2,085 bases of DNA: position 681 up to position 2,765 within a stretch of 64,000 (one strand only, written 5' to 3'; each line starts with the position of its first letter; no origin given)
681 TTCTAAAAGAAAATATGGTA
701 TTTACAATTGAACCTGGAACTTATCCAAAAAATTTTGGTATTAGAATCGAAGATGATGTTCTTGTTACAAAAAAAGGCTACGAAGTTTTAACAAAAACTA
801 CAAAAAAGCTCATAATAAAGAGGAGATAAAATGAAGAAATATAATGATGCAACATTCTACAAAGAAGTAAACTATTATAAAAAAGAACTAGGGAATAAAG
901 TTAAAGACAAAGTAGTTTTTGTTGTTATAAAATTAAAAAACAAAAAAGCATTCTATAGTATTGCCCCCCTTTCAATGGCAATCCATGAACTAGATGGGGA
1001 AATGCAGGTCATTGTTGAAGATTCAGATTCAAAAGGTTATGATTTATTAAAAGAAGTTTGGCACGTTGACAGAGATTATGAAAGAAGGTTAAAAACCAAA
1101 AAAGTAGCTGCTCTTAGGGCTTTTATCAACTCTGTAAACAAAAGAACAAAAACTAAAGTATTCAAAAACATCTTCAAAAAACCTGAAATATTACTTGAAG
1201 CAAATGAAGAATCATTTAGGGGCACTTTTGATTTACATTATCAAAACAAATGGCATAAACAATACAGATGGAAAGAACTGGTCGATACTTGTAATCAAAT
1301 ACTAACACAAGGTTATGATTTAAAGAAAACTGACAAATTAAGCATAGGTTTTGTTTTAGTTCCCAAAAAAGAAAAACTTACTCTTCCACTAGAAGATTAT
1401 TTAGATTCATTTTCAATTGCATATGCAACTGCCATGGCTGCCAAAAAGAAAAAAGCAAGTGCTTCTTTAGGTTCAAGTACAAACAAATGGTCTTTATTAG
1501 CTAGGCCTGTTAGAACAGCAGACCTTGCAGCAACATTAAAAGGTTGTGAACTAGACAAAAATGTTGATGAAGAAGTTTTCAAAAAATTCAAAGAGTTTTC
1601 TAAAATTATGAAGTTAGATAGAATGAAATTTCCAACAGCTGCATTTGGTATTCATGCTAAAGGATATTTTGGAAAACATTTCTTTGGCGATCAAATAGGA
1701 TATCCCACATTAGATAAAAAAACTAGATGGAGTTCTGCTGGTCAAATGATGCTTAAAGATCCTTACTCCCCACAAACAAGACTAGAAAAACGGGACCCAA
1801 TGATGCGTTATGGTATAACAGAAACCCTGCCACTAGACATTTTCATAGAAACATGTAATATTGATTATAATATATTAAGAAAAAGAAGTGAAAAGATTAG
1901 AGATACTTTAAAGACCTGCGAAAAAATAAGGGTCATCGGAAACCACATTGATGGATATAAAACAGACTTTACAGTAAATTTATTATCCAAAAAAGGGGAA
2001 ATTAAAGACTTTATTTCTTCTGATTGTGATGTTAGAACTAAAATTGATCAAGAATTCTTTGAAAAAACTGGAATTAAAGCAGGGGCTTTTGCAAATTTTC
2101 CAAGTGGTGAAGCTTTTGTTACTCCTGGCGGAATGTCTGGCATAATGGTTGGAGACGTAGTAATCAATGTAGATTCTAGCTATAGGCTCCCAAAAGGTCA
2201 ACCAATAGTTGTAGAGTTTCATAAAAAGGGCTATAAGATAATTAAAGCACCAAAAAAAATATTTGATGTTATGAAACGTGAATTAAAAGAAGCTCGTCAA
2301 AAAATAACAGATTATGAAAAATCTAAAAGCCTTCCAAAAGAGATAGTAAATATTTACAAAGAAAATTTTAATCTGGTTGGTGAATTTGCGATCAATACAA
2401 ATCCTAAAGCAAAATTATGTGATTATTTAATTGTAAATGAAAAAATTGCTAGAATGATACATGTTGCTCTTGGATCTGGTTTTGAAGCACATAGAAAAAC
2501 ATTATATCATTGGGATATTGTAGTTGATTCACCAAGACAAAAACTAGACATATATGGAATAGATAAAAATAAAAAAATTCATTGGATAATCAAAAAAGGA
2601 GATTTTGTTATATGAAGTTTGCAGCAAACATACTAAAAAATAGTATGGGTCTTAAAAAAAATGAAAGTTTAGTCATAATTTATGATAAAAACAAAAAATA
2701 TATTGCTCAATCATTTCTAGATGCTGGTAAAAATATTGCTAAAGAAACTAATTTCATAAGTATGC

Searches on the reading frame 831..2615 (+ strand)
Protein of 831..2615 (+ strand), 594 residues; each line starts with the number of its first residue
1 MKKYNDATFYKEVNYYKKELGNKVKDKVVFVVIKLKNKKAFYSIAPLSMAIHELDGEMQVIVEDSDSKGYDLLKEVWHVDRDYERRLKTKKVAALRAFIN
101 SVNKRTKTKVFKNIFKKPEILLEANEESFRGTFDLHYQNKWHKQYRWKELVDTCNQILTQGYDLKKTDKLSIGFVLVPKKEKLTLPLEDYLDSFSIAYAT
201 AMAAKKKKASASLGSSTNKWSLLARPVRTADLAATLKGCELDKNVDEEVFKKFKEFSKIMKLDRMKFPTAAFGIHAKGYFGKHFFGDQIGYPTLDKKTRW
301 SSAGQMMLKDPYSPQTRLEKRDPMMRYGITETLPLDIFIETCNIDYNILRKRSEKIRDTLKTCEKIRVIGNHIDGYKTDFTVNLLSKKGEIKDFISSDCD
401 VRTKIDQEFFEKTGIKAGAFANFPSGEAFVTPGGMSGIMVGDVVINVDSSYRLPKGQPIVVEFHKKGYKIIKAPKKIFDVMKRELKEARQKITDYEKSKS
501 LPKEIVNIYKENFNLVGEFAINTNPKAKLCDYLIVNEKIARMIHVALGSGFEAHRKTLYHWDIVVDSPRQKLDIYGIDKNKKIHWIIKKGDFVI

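Call 96: find_encoding_contigs(protein=window:831-2615:+, flank=10000, max_places=2)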
Protein window:831-2615:+ (594 aa): 22 contigs read that carry it; 2 places shown.
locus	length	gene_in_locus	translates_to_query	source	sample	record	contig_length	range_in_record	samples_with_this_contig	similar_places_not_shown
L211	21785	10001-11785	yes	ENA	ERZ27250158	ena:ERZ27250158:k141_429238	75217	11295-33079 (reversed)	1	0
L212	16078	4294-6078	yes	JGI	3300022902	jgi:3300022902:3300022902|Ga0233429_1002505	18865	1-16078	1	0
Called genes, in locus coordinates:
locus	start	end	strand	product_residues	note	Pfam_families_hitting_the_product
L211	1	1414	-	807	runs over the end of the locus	PF14890:Intein_splicing, PF14528:LAGLIDADG_3, PF01935:DUF87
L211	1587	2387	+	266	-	-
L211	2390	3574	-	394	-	PF03215:Rad17, PF05496:RuvB_N, PF13401:AAA_22 (faint), PF20720:nSTAND3 (faint), PF00004:AAA, PF07728:AAA_5 (weak), PF13173:AAA_14 (weak), PF21960:RCF1-5-like_lid (weak)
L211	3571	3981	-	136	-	-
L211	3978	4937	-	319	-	PF03215:Rad17 (weak), PF05496:RuvB_N, PF25199:nSTAND_NTPase5 (faint), PF00004:AAA, PF13173:AAA_14 (weak), PF13177:DNA_pol3_delta2, PF25361:AAA_lid_RFC1, PF08542:Rep_fac_C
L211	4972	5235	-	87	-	PF05239:PRC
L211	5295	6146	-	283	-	PF08696:Dna2 (faint), PF12705:PDDEXK_1, PF01930:Cas_Cas4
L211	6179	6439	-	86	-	-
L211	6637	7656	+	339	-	PF00579:tRNA-synt_1b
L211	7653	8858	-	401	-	PF00675:Peptidase_M16, PF05193:Peptidase_M16_C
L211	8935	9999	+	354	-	PF01321:Creatinase_N, PF00557:Peptidase_M24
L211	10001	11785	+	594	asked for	-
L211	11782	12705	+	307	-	PF26233:NicX, PF02073:Peptidase_M29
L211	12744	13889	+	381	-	PF07724:AAA_2 (faint), PF05496:RuvB_N (weak), PF13191:AAA_16 (faint), PF00004:AAA, PF07728:AAA_5 (faint), PF23902:AAA_lid_PRS2_C (weak), PF17862:AAA_lid_3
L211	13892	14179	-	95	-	PF04242:DUF424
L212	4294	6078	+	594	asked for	-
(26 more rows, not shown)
